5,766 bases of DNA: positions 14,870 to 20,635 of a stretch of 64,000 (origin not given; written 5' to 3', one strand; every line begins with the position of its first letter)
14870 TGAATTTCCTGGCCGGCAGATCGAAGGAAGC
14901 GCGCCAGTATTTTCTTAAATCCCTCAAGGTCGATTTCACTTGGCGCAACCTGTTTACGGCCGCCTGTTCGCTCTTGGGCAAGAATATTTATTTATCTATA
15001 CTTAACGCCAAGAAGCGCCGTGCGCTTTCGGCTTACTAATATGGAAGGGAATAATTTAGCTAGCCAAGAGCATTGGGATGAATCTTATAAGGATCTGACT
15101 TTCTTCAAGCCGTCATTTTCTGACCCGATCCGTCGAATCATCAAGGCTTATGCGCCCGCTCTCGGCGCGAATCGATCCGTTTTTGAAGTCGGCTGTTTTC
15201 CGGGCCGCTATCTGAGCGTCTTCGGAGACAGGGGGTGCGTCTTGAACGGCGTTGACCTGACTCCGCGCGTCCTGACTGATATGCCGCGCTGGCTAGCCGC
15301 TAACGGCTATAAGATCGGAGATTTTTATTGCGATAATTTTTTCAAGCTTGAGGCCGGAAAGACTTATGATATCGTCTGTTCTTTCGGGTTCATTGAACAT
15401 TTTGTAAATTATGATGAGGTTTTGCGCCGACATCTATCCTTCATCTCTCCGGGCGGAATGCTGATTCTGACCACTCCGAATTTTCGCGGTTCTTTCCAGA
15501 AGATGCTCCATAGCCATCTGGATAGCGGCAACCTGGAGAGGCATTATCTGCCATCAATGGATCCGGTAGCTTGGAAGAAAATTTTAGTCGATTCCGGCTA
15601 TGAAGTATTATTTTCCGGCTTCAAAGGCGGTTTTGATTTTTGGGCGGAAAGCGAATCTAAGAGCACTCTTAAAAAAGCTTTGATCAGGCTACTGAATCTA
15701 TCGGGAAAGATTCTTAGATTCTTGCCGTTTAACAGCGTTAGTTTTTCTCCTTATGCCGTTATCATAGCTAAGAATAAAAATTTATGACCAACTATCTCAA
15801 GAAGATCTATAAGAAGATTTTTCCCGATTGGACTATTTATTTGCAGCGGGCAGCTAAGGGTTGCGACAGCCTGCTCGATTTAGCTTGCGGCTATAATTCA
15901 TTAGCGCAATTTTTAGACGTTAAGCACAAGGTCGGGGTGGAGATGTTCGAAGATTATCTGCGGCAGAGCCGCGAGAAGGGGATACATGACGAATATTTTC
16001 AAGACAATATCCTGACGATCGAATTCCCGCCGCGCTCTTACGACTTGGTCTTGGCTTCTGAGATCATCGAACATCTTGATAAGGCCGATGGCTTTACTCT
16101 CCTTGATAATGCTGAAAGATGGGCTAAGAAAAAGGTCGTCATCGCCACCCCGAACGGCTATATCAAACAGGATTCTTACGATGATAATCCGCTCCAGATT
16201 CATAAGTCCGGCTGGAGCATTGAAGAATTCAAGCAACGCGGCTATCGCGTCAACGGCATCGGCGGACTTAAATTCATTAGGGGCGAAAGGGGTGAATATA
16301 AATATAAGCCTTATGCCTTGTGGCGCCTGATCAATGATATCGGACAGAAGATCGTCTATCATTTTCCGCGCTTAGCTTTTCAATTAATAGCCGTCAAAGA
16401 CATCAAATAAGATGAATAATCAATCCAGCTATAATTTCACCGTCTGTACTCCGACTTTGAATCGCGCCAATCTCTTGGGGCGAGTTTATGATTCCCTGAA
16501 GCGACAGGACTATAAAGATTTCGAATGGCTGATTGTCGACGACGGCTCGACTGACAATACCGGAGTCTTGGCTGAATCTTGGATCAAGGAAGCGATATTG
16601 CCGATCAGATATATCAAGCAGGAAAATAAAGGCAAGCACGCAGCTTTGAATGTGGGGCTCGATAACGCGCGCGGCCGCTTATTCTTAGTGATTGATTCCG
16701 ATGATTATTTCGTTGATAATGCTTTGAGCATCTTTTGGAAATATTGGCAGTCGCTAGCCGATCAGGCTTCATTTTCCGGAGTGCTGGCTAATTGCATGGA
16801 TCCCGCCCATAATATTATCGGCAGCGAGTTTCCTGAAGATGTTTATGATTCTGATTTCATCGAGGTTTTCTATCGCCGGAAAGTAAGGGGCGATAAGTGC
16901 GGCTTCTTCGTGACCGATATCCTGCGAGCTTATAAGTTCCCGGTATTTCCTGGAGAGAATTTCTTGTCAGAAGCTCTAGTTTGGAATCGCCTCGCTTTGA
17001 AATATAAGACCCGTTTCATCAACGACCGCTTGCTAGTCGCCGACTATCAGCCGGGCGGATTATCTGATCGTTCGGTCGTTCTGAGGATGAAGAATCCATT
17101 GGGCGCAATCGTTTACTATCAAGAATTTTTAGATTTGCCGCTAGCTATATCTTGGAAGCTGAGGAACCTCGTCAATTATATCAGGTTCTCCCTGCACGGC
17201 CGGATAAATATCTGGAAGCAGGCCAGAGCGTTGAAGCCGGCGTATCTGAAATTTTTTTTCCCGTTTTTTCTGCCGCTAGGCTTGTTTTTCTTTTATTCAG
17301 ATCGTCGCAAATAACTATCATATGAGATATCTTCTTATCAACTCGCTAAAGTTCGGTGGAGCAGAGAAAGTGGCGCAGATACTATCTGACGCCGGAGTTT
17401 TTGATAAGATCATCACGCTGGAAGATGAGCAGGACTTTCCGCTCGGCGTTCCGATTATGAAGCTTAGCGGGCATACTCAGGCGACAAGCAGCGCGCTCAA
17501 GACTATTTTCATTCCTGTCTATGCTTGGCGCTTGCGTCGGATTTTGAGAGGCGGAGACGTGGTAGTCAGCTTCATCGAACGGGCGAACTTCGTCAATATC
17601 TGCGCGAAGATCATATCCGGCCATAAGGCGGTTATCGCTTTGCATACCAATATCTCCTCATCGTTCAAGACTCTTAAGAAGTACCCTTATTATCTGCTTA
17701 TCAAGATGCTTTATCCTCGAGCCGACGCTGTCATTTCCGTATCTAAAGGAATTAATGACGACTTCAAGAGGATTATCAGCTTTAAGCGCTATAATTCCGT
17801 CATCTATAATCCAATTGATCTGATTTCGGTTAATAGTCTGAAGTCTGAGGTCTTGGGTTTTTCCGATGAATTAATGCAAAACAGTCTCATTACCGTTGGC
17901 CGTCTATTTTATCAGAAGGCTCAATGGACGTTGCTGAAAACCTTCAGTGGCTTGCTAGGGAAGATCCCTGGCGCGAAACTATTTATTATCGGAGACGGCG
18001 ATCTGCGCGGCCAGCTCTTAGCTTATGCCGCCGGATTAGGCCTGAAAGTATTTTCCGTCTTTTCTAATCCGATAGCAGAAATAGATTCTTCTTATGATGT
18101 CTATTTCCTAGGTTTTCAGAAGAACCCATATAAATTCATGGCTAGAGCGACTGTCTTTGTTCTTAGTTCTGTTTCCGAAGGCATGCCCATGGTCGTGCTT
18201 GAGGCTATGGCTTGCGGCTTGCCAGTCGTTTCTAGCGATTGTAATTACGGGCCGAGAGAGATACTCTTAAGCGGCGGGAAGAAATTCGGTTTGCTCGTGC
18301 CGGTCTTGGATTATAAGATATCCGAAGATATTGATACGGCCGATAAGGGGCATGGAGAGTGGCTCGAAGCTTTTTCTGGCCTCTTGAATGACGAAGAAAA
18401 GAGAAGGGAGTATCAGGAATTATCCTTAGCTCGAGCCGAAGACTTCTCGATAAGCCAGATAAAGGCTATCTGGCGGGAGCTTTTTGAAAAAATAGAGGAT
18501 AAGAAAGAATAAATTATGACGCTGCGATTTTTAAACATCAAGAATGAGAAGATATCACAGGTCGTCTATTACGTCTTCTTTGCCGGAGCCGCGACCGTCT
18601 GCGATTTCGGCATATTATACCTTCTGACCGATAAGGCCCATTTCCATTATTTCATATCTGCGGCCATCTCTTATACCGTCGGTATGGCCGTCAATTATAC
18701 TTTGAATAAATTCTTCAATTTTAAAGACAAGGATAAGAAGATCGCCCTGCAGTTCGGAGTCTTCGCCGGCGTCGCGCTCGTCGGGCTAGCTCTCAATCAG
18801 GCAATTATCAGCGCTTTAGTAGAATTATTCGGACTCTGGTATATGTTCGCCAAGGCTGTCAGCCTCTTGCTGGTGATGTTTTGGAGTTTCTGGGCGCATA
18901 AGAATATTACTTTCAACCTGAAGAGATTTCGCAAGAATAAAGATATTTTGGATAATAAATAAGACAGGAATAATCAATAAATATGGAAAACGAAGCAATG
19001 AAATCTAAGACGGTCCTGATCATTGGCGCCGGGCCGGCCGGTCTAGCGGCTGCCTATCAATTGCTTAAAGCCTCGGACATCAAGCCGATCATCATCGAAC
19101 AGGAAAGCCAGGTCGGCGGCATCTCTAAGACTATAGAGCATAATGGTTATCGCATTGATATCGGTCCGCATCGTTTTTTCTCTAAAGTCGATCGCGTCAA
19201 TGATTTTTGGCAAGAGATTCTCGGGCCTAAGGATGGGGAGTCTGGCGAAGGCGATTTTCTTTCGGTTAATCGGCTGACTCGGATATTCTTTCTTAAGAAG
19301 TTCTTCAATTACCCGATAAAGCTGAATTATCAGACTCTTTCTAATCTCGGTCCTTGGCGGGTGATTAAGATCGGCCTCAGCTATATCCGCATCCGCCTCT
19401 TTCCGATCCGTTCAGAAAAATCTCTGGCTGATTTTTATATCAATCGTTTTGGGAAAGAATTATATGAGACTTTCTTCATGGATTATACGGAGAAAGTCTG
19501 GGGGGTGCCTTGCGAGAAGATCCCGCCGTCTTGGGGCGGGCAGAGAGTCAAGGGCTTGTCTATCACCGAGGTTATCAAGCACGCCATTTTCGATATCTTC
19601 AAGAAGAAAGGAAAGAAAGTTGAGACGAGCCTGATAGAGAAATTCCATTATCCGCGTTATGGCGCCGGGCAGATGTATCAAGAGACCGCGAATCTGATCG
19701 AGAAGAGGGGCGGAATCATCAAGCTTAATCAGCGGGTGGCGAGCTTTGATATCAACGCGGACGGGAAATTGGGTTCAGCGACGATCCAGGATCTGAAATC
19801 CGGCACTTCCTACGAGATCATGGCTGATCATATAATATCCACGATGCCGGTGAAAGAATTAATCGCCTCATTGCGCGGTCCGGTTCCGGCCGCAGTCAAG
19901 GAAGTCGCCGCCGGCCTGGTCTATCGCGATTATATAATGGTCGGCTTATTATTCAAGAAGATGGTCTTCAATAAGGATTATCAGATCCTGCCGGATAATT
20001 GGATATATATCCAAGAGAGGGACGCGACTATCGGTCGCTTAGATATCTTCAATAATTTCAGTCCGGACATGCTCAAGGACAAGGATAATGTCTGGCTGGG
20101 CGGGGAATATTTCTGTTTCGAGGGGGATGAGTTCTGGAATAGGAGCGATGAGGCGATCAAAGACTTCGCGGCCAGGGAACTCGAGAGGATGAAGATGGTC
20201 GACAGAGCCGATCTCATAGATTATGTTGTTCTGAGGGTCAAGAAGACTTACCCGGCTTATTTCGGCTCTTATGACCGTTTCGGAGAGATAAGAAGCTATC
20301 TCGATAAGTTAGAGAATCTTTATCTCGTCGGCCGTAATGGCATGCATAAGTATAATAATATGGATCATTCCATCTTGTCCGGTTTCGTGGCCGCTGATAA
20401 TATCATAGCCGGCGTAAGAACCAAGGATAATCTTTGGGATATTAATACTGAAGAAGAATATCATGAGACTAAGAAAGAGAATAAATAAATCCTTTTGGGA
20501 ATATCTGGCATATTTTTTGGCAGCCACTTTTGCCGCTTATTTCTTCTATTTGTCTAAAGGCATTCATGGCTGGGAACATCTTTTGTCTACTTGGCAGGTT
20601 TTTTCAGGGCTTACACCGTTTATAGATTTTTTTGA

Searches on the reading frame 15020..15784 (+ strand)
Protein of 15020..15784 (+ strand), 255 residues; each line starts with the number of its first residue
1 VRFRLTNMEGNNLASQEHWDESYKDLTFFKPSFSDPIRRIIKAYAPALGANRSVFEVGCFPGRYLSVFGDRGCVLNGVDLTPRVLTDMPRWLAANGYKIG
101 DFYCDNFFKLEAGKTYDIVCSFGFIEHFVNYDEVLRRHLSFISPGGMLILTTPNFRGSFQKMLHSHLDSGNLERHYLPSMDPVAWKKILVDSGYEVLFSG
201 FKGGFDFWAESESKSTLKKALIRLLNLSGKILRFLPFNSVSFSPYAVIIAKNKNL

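Call 51: search_protein_families(library=pfam, proteins=[window:15020-15784:+], max_evalue=0.0001)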
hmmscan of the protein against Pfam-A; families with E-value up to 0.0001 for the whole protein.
window:15020-15784:+ (255 aa): 5 families
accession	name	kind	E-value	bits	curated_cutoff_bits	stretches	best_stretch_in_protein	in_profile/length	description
PF13489.12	Methyltransf_23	-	3.8e-14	53.2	27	1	37-197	9-162/164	Methyltransferase domain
PF08241.18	Methyltransf_11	-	2.4e-07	31.7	21.2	1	56-150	2-95/95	Methyltransferase domain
PF08242.18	Methyltransf_12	-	2.8e-07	31.6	30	1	56-148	2-98/98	Methyltransferase domain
PF13847.12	Methyltransf_31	-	5.7e-07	29.8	27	1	51-165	4-124/145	Methyltransferase domain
PF13649.12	Methyltransf_25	-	1.5e-06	29.2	27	1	54-146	1-97/97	Methyltransferase domain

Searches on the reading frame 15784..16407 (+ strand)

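Call 51: search_protein_families(library=pfam, proteins=[window:15784-16407:+], max_evalue=0.0001)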
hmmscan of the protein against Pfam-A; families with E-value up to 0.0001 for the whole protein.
window:15784-16407:+ (208 aa): 2 families
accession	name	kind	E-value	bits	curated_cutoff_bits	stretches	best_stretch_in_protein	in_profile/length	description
PF08241.18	Methyltransf_11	-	1.1e-07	32.9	21.2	1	31-117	1-90/95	Methyltransferase domain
PF13649.12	Methyltransf_25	-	5e-07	30.8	27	1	31-116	2-95/97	Methyltransferase domain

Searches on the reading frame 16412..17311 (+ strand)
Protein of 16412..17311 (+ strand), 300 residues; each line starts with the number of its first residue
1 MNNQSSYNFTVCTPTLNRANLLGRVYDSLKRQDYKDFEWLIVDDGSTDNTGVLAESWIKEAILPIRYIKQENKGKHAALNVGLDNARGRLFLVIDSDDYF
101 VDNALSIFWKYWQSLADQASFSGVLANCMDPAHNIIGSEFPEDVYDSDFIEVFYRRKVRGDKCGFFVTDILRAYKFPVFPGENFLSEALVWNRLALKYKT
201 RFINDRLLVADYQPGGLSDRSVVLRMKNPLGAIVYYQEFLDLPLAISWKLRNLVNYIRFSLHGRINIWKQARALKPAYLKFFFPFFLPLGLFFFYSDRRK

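Call 51: search_protein_families(library=pfam, proteins=[window:16412-17311:+], max_evalue=0.0001)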
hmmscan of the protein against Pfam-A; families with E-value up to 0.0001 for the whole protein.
window:16412-17311:+ (300 aa): 2 families
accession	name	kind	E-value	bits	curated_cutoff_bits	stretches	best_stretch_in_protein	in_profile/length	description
PF00535.33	Glycos_transf_2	-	3.2e-28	99.2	23.3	1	10-140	1-131/168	Glycosyl transferase family 2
PF10111.15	Glyco_tranf_2_2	-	3e-05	24.1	27.3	1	31-114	22-108/276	Glycosyltransferase like family 2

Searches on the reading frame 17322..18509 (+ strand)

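Call 51: search_protein_families(library=pfam, proteins=[window:17322-18509:+], max_evalue=0.0001)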
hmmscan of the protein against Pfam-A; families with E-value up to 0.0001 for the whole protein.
window:17322-18509:+ (396 aa): 3 families
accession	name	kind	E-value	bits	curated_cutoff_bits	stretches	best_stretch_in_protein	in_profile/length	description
PF00534.26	Glycos_transf_1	-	2e-25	89.7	26.4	1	186-326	15-140/172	Glycosyl transferases group 1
PF13692.12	Glyco_trans_1_4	-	3.3e-25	89.5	27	1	188-330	3-128/142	Glycosyl transferases group 1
PF13439.12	Glyco_transf_4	-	4.5e-09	37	28.5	1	31-167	25-168/170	Glycosyltransferase Family 4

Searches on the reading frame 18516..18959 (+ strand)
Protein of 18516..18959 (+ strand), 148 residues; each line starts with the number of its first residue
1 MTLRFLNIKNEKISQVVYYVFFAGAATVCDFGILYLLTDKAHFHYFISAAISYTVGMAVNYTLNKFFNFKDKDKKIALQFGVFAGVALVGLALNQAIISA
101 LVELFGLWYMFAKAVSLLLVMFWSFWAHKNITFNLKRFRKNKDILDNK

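Call 51: search_protein_families(library=pfam, proteins=[window:18516-18959:+], max_evalue=0.0001)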
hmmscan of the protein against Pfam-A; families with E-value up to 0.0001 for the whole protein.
window:18516-18959:+ (148 aa): 1 family
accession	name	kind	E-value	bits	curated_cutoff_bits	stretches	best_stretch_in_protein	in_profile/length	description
PF04138.20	GtrA_DPMS_TM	-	8.7e-23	81.2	26.1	1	19-133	2-117/117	GtrA/DPMS, transmembrane domain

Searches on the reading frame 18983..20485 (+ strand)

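Call 51: search_protein_families(library=pfam, proteins=[window:18983-20485:+], max_evalue=0.0001)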
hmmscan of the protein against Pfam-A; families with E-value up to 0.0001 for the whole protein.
window:18983-20485:+ (501 aa): 5 families
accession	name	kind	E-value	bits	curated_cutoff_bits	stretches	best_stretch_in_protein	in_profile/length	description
PF01593.30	Amino_oxidase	-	2e-20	74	19.8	1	19-475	2-443/443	Flavin containing amine oxidoreductase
PF13450.12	NAD_binding_8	-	3.4e-14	53.3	21.9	1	13-78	1-67/68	NAD(P)-binding Rossmann-like domain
PF01946.23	Thi4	-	1.5e-06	28.1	26.2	1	9-46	18-55/235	Thi4 family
PF01266.30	DAO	-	1.3e-05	25.4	27.9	0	11-48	2-39/353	FAD dependent oxidoreductase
PF00890.30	FAD_binding_2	-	9.5e-05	22.2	20.4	0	11-46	2-36/414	FAD binding domain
